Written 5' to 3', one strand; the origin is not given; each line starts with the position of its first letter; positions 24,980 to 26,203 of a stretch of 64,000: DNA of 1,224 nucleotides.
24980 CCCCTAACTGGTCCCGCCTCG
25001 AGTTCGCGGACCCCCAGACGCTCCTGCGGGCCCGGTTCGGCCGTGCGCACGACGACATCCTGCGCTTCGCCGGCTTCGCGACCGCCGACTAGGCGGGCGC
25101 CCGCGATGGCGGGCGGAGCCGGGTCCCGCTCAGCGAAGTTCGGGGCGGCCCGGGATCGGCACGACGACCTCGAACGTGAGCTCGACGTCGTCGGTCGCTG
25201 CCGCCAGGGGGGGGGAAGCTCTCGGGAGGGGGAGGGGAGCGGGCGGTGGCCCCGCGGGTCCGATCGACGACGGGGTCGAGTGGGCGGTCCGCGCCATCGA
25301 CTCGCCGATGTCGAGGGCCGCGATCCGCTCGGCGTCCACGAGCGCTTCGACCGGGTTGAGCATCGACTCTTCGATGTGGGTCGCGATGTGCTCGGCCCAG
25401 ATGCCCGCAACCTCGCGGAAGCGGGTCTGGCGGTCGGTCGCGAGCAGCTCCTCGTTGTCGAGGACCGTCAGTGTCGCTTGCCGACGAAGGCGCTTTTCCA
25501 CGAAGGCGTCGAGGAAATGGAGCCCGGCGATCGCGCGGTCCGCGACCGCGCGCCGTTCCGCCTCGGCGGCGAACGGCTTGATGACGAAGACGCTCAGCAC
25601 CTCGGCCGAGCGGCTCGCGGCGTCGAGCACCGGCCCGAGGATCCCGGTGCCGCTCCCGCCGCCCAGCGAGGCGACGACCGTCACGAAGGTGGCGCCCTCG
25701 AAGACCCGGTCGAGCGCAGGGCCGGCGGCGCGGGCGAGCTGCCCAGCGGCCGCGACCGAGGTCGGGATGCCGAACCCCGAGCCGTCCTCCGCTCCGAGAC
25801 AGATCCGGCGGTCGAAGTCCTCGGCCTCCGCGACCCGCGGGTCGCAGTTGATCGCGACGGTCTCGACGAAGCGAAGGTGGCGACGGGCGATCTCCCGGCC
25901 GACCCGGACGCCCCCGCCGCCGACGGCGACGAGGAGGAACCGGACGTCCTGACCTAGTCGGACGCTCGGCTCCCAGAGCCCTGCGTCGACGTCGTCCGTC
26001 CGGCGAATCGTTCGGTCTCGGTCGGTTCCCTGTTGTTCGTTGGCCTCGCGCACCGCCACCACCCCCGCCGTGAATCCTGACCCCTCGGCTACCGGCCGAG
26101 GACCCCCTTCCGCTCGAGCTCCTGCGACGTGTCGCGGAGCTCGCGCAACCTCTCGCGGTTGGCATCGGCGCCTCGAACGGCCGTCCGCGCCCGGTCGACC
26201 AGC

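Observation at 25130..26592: Two-gene operon: tandem ribbon-helix-helix DNA-binding protein upstream of a truncated FtsZ/tubulin-superfamily GTPase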

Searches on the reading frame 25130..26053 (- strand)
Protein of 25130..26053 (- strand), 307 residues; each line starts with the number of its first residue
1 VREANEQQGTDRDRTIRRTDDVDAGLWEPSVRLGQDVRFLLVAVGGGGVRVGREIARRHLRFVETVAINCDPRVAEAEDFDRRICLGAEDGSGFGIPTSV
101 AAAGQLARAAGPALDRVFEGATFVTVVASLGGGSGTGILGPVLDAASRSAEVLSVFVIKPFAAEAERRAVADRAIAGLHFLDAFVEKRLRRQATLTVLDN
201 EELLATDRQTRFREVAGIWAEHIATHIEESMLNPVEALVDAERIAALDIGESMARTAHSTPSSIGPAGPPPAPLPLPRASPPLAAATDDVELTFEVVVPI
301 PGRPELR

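Call 5: search_protein_families(library=ncbifam, proteins=[window:25130-26053:-], max_evalue=1)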
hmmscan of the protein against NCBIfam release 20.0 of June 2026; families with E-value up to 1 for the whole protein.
window:25130-26053:- (307 aa): 2 families
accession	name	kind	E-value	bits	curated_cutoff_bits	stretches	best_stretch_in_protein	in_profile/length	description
TIGR00065.1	ftsZ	equivalog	3.8e-17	62.7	295.2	1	40-209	21-181/353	cell division protein FtsZ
NF006390.0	PRK08639.1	equivalog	0.13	11.2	421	0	123-186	178-238/418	threonine ammonia-lyase IlvA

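Call 6: search_solved_structures(query=window:25130-26053:-, max_evalue=1, show_alignments=2)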
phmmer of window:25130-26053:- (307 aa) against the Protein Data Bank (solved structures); distinct sequences matched with E-value up to 1: 52.
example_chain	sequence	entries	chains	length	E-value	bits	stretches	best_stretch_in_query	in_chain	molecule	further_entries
4e6e_A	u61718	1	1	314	2e-12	51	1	41-210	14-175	Cell division protein ftsZ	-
6ym1_A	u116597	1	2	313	8.4e-12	49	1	41-179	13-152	Cell division protein FtsZ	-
6y1u_A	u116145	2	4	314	8.5e-12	49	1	41-179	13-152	Cell division protein FtsZ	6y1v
6ym9_A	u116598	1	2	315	8.6e-12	49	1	41-179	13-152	Cell division protein FtsZ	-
1rlu_A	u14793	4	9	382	1.2e-11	48.5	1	41-179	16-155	Cell division protein ftsZ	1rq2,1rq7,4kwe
5zue_A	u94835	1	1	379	1.2e-11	48.4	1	41-179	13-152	Cell division protein FtsZ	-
14uh_A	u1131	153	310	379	1.7e-11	48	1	41-179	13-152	Cell division protein FtsZ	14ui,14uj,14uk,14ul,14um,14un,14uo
5mn4_A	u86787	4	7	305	9e-11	45.6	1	41-204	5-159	Cell division protein FtsZ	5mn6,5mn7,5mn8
8h1o_A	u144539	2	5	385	1.2e-10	45.3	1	27-178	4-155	Cell division protein FtsZ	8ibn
22hq_A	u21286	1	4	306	1.4e-10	45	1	38-187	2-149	Cell division protein FtsZ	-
22hr_A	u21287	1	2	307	1.5e-10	44.9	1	38-187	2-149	Cell division protein FtsZ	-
9isk_A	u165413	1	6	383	1.5e-10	44.9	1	29-178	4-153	Cell division protein FtsZ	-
6rvn_A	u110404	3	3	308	3.2e-10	43.8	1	41-204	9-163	Cell division protein FtsZ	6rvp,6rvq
5xdv_A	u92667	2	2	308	3.2e-10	43.8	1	40-210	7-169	Cell division protein FtsZ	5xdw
7ojz_A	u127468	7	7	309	3.2e-10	43.8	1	41-204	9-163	Cell division protein FtsZ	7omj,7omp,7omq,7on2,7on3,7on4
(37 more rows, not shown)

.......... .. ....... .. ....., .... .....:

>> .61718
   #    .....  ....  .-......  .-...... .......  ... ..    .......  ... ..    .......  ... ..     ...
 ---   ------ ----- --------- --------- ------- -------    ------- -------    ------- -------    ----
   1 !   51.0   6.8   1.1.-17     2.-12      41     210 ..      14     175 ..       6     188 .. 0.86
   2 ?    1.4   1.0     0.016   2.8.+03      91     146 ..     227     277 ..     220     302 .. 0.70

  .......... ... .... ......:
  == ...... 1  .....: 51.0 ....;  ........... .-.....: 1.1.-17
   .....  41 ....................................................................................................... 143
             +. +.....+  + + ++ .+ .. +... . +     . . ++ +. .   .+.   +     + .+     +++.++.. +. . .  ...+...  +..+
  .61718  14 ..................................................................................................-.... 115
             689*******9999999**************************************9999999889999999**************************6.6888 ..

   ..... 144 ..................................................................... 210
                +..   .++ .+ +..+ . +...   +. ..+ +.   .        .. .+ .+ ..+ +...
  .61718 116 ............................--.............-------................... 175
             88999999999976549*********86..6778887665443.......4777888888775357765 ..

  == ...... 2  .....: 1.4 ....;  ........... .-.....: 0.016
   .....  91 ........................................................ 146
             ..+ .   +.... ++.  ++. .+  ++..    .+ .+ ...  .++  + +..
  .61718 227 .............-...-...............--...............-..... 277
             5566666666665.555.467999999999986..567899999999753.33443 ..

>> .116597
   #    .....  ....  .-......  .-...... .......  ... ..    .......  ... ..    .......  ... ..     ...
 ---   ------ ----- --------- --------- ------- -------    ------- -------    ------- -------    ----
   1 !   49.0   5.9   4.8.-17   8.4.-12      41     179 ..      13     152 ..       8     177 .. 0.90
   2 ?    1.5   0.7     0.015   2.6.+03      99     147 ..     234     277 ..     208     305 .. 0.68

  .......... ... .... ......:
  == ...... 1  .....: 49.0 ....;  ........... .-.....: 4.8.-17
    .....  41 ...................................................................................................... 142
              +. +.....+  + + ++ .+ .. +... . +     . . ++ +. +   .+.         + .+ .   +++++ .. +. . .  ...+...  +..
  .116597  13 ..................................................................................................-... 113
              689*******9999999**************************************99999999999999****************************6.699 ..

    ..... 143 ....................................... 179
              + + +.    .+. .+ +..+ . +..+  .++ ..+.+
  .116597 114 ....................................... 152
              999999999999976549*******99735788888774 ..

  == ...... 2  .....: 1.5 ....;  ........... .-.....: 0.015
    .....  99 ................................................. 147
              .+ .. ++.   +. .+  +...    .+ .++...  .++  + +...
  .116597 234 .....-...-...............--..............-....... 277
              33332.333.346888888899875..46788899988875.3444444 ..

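Call 8: find_homologous_proteins(query=window:25130-26053:-, max_evalue=0.001)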
Query window:25130-26053:- (307 aa): 429 proteins with E <= 0.001 among 8000 candidates; the best 120 are listed.
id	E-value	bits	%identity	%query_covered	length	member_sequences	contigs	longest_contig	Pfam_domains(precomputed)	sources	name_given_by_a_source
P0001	2.8e-181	620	94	100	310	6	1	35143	PF00091.32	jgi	jgi:cell division GTPase FtsZ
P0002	5.6e-143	494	79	100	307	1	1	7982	PF00091.32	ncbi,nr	ncbi:MAG TPA: hypothetical protein VJQ43_02915 [Thermoplasmata archaeon]|nr:hypothetical protein [Th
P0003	2.2e-141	489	78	99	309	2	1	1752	PF00091.32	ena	-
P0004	2.2e-129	450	72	100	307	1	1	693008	PF00091.32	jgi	jgi:tubulin/FtsZ family protein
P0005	4.6e-129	449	72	99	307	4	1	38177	PF00091.32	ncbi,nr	ncbi:MAG: hypothetical protein L3K01_02235 [Thermoplasmata archaeon]|nr:hypothetical protein [Thermo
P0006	1.3e-128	447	71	99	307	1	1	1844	PF00091.32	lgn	-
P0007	2.4e-128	446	84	81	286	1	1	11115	PF00091.32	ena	-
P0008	6.3e-125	435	70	99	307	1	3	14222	PF00091.32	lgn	-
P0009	4.2e-124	432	70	97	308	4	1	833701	PF00091.32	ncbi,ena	-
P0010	2.7e-122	427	68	99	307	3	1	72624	PF00091.32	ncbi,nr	ncbi:MAG: hypothetical protein L3K00_05870 [Thermoplasmata archaeon]|nr:hypothetical protein [Thermo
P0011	3.4e-122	426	69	97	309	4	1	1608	PF00091.32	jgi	jgi:Tubulin/FtsZ family, GTPase domain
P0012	5.5e-122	426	70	97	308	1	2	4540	PF00091.32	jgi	jgi:hypothetical protein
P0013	1.5e-121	424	68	97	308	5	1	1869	PF00091.32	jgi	-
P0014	2.8e-121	423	68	100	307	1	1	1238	PF00091.32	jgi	jgi:hypothetical protein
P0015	9.7e-119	415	67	100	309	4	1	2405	PF00091.32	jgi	jgi:hypothetical protein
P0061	9.4e-78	280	50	90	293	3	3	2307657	PF00091.32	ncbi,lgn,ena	ncbi:MAG: hypothetical protein WB789_08435 [Thermoplasmata archaeon]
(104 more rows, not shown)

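Call 10: find_encoding_contigs(protein=P0061, flank=6000, max_places=3)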
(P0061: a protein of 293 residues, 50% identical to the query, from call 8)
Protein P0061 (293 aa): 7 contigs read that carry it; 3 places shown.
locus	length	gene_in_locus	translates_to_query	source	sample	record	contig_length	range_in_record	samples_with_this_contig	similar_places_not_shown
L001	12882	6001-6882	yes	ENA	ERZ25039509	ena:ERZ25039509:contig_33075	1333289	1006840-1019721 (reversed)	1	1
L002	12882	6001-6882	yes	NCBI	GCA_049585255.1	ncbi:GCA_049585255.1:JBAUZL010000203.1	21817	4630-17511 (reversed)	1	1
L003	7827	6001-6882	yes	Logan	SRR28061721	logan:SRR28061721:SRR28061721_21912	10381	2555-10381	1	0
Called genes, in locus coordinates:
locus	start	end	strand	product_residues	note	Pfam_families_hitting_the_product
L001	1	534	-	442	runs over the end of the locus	PF01676:Metalloenzyme, PF10143:PhosphMutase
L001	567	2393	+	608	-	-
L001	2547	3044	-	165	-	-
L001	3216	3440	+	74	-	-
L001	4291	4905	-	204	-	PF07790:Pilin_N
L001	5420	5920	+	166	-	-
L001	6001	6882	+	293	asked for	PF00091:Tubulin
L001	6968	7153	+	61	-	-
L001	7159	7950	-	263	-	PF09754:PAC2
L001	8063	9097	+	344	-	PF00752:XPG_N, PF00867:XPG_I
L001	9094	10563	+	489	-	PF07837:FTCD_N, PF02971:FTCD, PF04961:FTCD_C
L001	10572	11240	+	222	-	PF01872:RibD_C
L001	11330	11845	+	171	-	-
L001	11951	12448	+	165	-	-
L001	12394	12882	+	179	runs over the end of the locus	PF01557:FAA_hydrolase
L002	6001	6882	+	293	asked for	PF00091:Tubulin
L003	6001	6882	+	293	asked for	PF00091:Tubulin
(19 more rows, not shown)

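Call 11: find_encoding_contigs(protein=P0004, flank=6000, max_places=2)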
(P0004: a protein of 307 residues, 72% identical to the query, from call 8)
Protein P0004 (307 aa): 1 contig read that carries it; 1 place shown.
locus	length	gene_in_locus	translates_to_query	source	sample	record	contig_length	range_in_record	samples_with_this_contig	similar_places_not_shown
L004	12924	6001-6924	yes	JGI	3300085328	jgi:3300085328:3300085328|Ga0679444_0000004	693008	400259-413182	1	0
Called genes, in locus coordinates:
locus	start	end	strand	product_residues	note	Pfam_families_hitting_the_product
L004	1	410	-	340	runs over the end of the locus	PF25133:TYW2_N_2, PF02475:TRM5-TYW2_MTfase, PF05175:MTS (weak), PF13649:Methyltransf_25 (weak)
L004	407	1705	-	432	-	PF01676:Metalloenzyme, PF10143:PhosphMutase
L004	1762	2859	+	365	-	-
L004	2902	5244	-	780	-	PF07790:Pilin_N, PF07705:CARDB (faint)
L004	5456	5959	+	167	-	-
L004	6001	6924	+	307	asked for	PF00091:Tubulin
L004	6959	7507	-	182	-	-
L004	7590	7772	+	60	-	-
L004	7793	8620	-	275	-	PF09754:PAC2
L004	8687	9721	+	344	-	PF00752:XPG_N, PF00867:XPG_I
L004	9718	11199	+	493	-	PF07837:FTCD_N, PF02971:FTCD, PF04961:FTCD_C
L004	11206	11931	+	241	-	PF01872:RibD_C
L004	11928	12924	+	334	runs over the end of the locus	PF01557:FAA_hydrolase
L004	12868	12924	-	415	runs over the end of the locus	PF01896:DNA_primase_S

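Call 29: search_protein_representatives(alignment_id=A1)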
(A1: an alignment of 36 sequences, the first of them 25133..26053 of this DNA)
Query: 36 sequences, 308 profile positions. Proteins with E-value up to 0.001 (for the whole library): 5846; up to 1e-10: 805; up to 1e-30: 21. The best 150 are listed.
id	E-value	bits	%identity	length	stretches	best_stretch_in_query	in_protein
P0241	1.0e-125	435.7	-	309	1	4-304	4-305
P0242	9.3e-101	353.8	-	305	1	13-303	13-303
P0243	6.5e-94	331.3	-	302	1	10-302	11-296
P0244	2.2e-87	309.9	-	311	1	17-303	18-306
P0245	4.2e-80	286.0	-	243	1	79-275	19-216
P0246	1.3e-76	274.5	-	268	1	12-220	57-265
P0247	1.1e-74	268.2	-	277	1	81-307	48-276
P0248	4.4e-74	266.2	-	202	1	100-303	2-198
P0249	4.5e-74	266.1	-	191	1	115-306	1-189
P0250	1.7e-71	257.7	-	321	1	26-302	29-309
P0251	2.1e-68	247.5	-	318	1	21-305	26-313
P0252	4.4e-66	239.9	-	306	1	4-305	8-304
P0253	5.4e-61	223.2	-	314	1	27-302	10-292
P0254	4.4e-58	213.6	-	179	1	126-305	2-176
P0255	6.7e-46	173.6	-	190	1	140-279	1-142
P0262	9.8e-25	104.1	-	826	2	38-255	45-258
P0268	7.2e-19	84.8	-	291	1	40-172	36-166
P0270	1.6e-18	83.6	-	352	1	39-224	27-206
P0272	9.4e-18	81.2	-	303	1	51-275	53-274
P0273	1.2e-17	80.9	-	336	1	33-221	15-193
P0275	2.6e-17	79.7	-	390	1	36-181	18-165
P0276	4.0e-17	79.1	-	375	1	35-173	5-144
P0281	1.3e-16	77.4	-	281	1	23-252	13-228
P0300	1.5e-15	73.9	-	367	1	34-172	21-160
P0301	1.7e-15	73.7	-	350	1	22-283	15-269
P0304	2.0e-15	73.5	-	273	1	39-258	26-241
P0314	3.6e-15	72.7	-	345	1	17-213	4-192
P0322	6.2e-15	71.9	-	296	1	44-276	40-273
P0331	1.3e-14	70.8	-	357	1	39-225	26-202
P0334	1.4e-14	70.7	-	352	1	39-225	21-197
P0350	2.6e-14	69.8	-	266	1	42-241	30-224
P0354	2.9e-14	69.7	-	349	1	57-181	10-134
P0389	1.1e-13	67.8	-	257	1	22-275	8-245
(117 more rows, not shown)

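Call 30: find_related_loci(query=A1, collection=genome_contigs, flank=4000)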
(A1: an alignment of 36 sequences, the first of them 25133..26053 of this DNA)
Query A1 (307 aa) in genome_contigs; peptide patterns used: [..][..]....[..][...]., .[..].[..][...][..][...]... (x = any residue, [..] = any of these).
233 stretches matched a pattern; 118 encode a relative of the query (tblastn E <= 1e-3); the best 80 are kept; 80 distinct loci.
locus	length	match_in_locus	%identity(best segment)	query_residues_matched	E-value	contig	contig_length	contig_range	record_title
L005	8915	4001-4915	72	1-305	8e-126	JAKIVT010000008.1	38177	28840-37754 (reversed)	MAG: Thermoplasmata archaeon isolate AcS13-54 AcS13-54_8, whole genome shotgun sequence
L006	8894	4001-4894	66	1-297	1e-119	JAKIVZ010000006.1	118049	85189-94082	MAG: Candidatus Lutacidiplasma silvani isolate AcS3-62 NODE_108_length_118049_cov_12.721960, whole genome shotgun sequen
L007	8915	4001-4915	68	1-305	8e-117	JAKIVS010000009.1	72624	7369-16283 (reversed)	MAG: Thermoplasmata archaeon isolate AcS1-3 NODE_504_length_72624_cov_12.827667, whole genome shotgun sequence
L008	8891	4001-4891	68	1-297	1e-110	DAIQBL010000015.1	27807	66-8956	MAG TPA_asm: Thermoplasmatota archaeon isolate CTOTU28672 NODE_774_length_27807_cov_6.119919, whole genome shotgun seque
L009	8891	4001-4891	70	1-297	2e-107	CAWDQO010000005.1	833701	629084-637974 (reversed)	MAG: uncultured Thermoplasmata archaeon isolate MFD03399.bin.2.1 genome assembly, contig: contig_5598, whole genome shot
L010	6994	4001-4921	55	1-306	5e-81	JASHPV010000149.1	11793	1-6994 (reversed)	MAG: Thermoplasmata archaeon isolate JOPF058 JOPF_A143_contig_93454, whole genome shotgun sequence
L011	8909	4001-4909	54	6-306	5e-80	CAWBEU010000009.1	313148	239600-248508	MAG: uncultured Thermoplasmata archaeon isolate MFD09222.bin.2.157 genome assembly, contig: contig_68777, whole genome s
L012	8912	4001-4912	52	6-307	2e-78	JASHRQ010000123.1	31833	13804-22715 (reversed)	MAG: Thermoplasmata archaeon isolate JOPF105 JOPF_N101_contig_59926, whole genome shotgun sequence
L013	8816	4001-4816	52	30-302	5e-78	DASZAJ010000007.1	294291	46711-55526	MAG TPA_asm: Thermoplasmata archaeon isolate SMAG_U6385 k141_548054, whole genome shotgun sequence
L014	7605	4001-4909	52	6-306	6e-78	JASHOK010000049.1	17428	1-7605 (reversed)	MAG: Thermoplasmata archaeon isolate JOPF021 JOPF_A14C_contig_87654, whole genome shotgun sequence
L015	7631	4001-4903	53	5-305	5e-78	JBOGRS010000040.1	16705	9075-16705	MAG: Thermoplasmata archaeon isolate SE1505_metabat2.bin.34 NODE_429_length_16705_cov_1.870491, whole genome shotgun seq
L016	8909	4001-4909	53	6-306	1e-77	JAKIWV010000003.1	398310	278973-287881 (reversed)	MAG: Thermoplasmata archaeon isolate SubAcS15-31 SubAcS15-31_3, whole genome shotgun sequence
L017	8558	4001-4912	52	6-306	2e-77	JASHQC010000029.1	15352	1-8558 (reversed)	MAG: Thermoplasmata archaeon isolate JOPF065 JOPF_A102_contig_29027, whole genome shotgun sequence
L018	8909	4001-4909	54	6-306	4e-77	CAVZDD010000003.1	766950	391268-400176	MAG: uncultured Thermoplasmata archaeon isolate MFD09222.bin.1.10 genome assembly, contig: contig_54220, whole genome sh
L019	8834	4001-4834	53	21-296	2e-76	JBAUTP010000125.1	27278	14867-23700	MAG: Thermoplasmata archaeon isolate MFD09264_ilm_asm_bin34 k127_204112, whole genome shotgun sequence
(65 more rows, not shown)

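Call 31: predict_structure(alignment_id=A1)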
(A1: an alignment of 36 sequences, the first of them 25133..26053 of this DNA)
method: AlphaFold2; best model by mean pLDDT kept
length: 307 residues; sequences in the alignment: 36
mean_pLDDT: 78.6   pTM: 0.69
mean pLDDT of the five models: 78.6, 78.4, 77.9, 76.4, 64.2
residues with pLDDT >= 90: 172; 70-90: 35; 50-70: 37; < 50: 63
segments of 3 or more residues with pLDDT < 50: 1-28, 259-269, 278-289, 291-293, 303-307
pLDDT, mean of each block of 10 residues (from residue 1): 39 38 46 76 96 95 95 92 86 69 94 95 97 94 96 97 95 96 96 97 92 94 96 90 78 55 47 46 44 52 43
secondary structure, 60 per line:
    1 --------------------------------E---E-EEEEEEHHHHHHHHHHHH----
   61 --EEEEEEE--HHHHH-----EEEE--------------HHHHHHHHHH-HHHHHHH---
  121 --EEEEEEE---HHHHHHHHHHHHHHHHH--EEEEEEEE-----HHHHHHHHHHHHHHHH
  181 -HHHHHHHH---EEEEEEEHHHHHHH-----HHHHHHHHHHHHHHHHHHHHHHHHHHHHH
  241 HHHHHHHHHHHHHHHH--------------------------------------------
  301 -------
elements in order: E39-44 H45-56 E63-69 H72-76 E82-85 H100-109 H111-117 E123-129 H133-149 E152-159 H165-180 H182-189 E193-199 H200-206 H212-256

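Call 34: fold_search(model_id=the predicted structure, library=pdb)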
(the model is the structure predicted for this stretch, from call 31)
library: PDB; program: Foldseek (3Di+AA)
matches with E <= 10: 1826; with E <= 0.001: 213
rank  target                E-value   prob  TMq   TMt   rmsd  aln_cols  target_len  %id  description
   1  6yd1                  2.5e-11  1.00  0.52  0.52   3.7       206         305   22  SaFtsZ-DFMBA (released 2021-07-28)
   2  8h1o_A                5.1e-11  1.00  0.53  0.52   2.9       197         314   24  Cryo-EM structure of KpFtsZ-monobody double helical tube (released 2023-08-02)
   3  7oja                  7.3e-11  1.00  0.53  0.53   2.8       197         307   22  SaFtsZ(D210N) complexed with GDP (released 2022-03-02)
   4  7ohk                  7.8e-11  1.00  0.54  0.54   2.9       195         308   22  SaFtsZ complexed with GDP, BeF3- and Mg2+ (released 2022-03-02)
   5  5h5h                  8.8e-11  1.00  0.54  0.54   2.9       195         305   22  Staphylococcus aureus FtsZ-GDP R29A mutant in T state (released 2017-05-24)
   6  6rvn                  9.3e-11  1.00  0.54  0.54   2.8       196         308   22  aFtsz-GDP-Wat (released 2020-02-19)
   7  7ojc                  9.9e-11  1.00  0.53  0.53   3.6       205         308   22  SaFtsZ(Q48A) complexed with GDP (released 2022-03-02)
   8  5xdv                  1.0e-10  1.00  0.54  0.54   2.9       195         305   22  Staphylococcus aureus FtsZ 12-316 G196S complexed with TXA6101 (released 2017-08-02)
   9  1ofu_A                1.0e-10  1.00  0.52  0.52   2.9       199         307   23  Crystal structure of SulA:FtsZ from Pseudomonas aeruginosa (released 2003-06-19)
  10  4u39_E                1.1e-10  1.00  0.52  0.56   4.8       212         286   22  Crystal Structure of FtsZ:MciZ Complex from Bacillus subtilis (released 2015-03-18)
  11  5xdw                  1.2e-10  1.00  0.52  0.52   3.9       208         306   23  Staphylococcus aureus FtsZ 12-316 G196S (released 2017-08-02)
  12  6kvq                  1.4e-10  1.00  0.53  0.52   3.6       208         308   22  S. aureus FtsZ in complex with BOFP (compound 3) (released 2020-01-15)
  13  7ojb                  1.5e-10  1.00  0.54  0.54   2.9       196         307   22  SaFtsZ(R143K) complexed with GDP (released 2022-03-02)
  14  3vo8_A                1.8e-10  1.00  0.53  0.53   3.6       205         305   22  Staphylococcus aureus FtsZ GDP-form (released 2012-08-29)
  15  4u39_H                1.8e-10  1.00  0.52  0.58   4.0       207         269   21  Crystal Structure of FtsZ:MciZ Complex from Bacillus subtilis (released 2015-03-18)
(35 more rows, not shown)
